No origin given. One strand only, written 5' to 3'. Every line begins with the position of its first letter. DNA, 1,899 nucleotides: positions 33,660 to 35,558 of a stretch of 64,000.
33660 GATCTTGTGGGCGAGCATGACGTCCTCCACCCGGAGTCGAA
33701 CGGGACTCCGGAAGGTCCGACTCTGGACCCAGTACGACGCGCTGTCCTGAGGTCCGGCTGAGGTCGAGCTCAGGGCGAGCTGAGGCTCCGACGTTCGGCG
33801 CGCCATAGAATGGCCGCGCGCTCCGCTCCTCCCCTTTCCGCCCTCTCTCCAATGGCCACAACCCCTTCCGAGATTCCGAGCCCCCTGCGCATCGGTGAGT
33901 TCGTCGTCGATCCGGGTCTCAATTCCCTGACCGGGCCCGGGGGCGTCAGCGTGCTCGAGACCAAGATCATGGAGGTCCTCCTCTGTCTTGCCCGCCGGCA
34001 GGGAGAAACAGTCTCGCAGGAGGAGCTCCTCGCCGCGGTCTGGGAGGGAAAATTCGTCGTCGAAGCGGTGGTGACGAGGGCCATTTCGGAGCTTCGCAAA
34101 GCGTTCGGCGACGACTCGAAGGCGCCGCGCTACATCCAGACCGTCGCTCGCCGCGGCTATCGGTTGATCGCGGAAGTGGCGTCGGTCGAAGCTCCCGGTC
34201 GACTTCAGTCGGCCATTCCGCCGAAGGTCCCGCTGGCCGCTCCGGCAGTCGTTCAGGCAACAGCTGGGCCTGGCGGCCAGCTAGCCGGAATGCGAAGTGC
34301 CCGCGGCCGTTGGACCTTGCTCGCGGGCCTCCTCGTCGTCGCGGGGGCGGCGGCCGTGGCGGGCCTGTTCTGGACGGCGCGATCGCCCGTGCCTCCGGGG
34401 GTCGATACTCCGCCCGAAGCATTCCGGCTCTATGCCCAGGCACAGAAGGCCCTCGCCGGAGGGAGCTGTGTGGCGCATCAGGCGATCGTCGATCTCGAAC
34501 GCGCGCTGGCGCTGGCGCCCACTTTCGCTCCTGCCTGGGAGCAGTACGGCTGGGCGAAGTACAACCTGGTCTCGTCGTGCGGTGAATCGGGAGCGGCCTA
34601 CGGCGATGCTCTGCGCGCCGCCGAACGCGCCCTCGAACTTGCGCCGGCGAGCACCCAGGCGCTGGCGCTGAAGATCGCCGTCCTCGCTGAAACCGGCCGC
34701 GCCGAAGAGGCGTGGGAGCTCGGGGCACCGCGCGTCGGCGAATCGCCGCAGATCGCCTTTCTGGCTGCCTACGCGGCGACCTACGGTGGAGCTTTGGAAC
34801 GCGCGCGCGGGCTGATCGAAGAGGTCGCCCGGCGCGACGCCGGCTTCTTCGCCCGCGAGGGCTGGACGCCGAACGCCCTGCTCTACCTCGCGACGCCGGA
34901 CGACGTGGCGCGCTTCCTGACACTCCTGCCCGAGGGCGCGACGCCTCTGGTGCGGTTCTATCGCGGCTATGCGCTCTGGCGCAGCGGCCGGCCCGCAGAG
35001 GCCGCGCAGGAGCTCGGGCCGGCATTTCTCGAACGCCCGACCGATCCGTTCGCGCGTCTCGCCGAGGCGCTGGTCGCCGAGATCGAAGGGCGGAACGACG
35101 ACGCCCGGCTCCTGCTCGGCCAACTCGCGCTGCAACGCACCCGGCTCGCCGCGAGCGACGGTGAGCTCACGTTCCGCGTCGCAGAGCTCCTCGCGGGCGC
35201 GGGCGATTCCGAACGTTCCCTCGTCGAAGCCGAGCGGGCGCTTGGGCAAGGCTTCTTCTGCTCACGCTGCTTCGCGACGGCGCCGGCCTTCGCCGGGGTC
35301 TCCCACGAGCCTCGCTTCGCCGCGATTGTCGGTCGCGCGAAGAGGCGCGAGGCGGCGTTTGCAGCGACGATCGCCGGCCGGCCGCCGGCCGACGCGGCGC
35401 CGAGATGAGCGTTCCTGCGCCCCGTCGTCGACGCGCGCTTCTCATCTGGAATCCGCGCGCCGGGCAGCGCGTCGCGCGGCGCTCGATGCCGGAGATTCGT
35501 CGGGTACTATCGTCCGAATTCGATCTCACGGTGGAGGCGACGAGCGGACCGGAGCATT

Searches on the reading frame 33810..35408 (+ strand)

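Call 74: search_protein_families(library=pfam, proteins=[window:33810-35408:+], max_evalue=0.001)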
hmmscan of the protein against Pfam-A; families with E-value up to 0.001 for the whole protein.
window:33810-35408:+ (532 aa): 1 family
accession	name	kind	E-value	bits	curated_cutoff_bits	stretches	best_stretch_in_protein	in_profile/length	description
PF00486.34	Trans_reg_C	-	6e-17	61.9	26.2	1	49-119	6-77/77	Transcriptional regulatory protein, C terminal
